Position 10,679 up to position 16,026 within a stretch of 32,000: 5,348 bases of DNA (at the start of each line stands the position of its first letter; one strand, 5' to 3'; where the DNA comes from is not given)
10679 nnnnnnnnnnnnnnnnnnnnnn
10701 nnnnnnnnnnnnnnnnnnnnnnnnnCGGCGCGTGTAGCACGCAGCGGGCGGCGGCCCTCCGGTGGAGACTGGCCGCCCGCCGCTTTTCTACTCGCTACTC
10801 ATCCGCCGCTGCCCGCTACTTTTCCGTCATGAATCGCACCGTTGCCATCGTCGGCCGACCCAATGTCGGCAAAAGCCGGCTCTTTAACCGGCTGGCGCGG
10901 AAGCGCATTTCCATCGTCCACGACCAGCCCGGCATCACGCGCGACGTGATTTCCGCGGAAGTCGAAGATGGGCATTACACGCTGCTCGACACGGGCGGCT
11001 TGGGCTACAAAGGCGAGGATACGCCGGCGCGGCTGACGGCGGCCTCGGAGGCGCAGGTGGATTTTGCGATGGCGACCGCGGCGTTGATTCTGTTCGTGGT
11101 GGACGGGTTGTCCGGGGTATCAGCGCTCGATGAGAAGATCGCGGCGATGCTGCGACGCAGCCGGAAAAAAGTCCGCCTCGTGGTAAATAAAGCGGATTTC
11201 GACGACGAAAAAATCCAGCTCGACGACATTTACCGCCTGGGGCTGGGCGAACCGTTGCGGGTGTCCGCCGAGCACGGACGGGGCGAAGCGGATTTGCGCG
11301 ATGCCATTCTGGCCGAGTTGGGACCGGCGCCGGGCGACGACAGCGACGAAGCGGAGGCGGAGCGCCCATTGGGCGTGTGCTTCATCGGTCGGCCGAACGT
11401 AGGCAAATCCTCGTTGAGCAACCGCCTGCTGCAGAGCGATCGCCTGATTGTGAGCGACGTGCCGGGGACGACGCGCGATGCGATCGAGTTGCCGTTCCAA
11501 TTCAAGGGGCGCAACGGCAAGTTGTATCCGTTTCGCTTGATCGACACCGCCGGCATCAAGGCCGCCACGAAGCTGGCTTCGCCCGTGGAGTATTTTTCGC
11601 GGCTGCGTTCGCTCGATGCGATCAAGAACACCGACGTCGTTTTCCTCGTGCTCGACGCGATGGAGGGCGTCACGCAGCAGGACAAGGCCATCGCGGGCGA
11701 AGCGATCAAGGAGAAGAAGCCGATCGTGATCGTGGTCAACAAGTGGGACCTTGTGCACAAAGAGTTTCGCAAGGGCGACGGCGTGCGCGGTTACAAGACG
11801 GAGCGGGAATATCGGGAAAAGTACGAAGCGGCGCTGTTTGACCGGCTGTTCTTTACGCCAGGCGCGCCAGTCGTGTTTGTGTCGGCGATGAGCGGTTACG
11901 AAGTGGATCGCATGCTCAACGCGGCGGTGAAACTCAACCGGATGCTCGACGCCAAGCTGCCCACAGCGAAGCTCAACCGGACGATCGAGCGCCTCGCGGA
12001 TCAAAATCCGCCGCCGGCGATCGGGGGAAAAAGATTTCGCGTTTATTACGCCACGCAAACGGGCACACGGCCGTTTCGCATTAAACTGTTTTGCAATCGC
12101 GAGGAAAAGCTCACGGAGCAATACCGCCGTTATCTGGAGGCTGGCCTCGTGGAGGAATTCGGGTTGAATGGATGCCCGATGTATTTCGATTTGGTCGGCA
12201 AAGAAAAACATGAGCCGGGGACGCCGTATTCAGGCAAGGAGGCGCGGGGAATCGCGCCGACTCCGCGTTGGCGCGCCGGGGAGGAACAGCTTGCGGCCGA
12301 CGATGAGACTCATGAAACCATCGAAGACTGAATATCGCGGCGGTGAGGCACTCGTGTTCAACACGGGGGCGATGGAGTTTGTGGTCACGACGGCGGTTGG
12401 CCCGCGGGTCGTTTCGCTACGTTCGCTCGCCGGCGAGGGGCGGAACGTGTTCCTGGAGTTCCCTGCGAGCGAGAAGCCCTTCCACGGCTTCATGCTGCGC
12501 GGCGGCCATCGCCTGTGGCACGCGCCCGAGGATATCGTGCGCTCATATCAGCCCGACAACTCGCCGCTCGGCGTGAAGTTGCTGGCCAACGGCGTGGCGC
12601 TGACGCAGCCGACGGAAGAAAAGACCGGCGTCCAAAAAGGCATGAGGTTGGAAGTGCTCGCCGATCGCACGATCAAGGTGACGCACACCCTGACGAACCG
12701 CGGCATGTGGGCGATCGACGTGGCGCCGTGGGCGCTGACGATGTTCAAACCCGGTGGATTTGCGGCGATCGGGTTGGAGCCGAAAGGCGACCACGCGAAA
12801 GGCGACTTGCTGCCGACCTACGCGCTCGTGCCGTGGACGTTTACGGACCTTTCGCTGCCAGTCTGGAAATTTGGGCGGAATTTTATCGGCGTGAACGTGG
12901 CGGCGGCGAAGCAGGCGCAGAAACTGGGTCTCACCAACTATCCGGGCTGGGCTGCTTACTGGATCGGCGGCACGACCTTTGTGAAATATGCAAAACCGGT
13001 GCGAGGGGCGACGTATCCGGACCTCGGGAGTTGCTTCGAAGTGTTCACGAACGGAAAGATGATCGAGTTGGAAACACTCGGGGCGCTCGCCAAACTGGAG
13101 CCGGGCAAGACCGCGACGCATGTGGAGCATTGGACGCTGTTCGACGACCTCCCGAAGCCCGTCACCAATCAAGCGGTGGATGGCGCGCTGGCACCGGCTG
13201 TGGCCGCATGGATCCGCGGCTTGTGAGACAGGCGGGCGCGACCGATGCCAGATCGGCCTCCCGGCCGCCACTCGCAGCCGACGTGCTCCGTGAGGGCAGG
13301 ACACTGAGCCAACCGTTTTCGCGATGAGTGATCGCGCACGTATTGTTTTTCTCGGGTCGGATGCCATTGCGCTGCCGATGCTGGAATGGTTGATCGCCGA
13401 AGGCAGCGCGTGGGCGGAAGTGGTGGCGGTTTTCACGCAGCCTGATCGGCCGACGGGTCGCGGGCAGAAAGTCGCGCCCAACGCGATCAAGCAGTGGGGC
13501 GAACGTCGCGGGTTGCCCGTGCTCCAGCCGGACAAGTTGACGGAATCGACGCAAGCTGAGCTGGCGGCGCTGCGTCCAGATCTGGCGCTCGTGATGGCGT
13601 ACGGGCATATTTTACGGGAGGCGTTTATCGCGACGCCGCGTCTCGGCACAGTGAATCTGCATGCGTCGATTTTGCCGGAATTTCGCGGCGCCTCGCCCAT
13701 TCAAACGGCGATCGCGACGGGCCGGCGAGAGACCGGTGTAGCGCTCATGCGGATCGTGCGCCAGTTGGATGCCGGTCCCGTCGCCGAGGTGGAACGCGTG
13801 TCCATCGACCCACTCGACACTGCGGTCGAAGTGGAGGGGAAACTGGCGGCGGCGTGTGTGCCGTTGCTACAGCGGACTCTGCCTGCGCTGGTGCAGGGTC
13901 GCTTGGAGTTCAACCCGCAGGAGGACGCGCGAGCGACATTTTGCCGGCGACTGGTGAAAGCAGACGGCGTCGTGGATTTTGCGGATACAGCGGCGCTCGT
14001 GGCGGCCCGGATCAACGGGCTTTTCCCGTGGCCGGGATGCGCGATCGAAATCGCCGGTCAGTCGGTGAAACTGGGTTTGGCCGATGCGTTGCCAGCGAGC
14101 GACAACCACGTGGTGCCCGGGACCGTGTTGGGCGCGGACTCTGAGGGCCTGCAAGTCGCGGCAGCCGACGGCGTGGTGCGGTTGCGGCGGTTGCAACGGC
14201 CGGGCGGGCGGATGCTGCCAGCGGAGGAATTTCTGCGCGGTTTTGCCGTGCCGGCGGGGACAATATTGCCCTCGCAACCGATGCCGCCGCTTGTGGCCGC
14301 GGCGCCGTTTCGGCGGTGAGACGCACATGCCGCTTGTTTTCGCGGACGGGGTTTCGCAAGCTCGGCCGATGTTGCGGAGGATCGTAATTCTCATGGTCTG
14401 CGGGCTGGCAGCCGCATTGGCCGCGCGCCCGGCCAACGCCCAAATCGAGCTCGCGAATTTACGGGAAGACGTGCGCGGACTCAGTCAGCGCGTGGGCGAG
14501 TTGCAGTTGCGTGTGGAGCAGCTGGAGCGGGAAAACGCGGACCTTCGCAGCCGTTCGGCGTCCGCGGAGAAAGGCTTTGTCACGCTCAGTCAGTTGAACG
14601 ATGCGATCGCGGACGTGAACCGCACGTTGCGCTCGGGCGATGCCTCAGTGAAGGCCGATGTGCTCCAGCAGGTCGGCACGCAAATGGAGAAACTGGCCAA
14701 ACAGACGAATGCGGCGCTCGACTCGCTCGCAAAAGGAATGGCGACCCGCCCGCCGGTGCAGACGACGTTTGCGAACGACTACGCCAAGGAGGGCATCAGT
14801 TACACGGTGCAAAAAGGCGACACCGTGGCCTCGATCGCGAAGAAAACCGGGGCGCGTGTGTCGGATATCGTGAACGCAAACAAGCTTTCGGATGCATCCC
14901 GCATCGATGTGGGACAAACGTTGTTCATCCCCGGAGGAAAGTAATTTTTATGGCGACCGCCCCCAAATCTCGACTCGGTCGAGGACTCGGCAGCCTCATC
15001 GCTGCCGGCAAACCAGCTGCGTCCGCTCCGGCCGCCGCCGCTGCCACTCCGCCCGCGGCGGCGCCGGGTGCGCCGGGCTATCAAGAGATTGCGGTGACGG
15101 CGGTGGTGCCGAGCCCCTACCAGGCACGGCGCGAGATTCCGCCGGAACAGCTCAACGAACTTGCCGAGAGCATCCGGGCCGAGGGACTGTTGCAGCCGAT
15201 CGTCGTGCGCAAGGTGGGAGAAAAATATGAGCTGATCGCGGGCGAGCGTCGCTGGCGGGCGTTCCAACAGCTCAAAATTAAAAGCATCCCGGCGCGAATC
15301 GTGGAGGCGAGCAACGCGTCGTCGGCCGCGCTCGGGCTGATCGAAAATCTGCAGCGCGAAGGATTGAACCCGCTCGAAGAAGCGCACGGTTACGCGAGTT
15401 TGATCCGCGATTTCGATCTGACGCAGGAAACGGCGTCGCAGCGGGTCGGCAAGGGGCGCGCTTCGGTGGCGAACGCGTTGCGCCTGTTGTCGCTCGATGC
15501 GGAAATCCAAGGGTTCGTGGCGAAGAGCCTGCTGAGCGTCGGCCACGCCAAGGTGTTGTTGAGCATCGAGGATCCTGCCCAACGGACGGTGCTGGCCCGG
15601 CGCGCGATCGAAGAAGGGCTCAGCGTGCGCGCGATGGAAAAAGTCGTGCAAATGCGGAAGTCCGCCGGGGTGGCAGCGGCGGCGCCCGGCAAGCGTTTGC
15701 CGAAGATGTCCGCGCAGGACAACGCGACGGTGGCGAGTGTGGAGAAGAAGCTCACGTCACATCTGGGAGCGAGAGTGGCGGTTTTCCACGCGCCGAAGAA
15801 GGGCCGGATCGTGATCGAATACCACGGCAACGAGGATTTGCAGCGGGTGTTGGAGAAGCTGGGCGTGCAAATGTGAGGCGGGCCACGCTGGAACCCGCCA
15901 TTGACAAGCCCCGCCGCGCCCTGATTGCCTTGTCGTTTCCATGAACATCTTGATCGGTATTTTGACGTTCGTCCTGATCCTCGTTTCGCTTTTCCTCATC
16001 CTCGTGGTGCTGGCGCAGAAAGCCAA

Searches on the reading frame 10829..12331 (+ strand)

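Call 40: search_protein_families(library=pfam, proteins=[window:10829-12331:+], max_evalue=0.00001)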
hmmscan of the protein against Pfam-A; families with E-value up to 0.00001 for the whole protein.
window:10829-12331:+ (500 aa): 7 families
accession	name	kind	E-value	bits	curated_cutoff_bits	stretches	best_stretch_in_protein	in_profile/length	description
PF01926.29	MMR_HSR1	-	2e-52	176.5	21.9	2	183-305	2-113/113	50S ribosome-binding GTPase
PF14714.11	KH_dom-like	-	2.7e-25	88.9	27.3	1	376-453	1-78/81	KH-domain-like of EngA bacterial GTPase enzymes, C-terminal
PF00009.33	GTP_EFTU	-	1.3e-18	67.8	26.5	1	264-368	89-184/188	Elongation factor Tu GTP binding domain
PF02421.24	FeoB_N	-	1.7e-16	60.6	27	2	183-312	3-121/156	Ferrous iron transport protein B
PF00350.29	Dynamin_N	-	1.8e-11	44.8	27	0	183-221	1-38/168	Dynamin family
PF03193.22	RsgA_GTPase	-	3.1e-08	34.1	30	0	183-212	109-138/174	RsgA GTPase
PF08477.19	Roc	-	1e-07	32.6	27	0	183-307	2-119/119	Ras of Complex, Roc, domain of DAPkinase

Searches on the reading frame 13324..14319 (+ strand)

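Call 41: search_protein_families(library=pfam, proteins=[window:13324-14319:+], max_evalue=0.00001)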
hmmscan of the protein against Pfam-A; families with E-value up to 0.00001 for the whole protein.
window:13324-14319:+ (331 aa): 2 families
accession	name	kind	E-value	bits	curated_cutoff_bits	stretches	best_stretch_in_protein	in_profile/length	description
PF00551.24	Formyl_trans_N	-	1.4e-30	106.8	26.1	1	6-177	2-172/181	Formyl transferase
PF02911.23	Formyl_trans_C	-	6.1e-19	68.5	21.1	1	210-307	2-99/100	Formyl transferase, C-terminal domain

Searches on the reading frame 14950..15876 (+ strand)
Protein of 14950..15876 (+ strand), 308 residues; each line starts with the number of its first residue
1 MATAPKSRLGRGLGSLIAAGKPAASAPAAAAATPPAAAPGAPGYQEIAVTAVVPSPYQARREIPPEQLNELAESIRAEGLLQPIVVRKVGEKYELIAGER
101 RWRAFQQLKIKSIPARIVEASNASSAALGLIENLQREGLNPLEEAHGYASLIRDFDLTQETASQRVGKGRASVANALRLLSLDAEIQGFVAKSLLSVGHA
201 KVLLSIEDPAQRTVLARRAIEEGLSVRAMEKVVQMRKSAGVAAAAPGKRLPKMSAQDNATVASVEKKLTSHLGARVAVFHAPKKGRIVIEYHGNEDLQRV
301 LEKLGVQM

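Call 41: search_protein_families(library=pfam, proteins=[window:14950-15876:+], max_evalue=0.00001)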
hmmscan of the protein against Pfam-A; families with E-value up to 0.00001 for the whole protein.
window:14950-15876:+ (308 aa): 3 families
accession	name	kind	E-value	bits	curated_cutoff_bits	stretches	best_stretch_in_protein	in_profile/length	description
PF17762.8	HTH_ParB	-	3e-33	114.4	22.6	1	137-237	1-101/102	ParB HTH domain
PF02195.25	ParB_N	-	9.6e-29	99.7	26.3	1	45-135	4-95/95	ParB N-terminal domain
PF23552.2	ParB_C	-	7.7e-10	38.5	23.8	1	259-305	3-50/50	ParB dimerisation domain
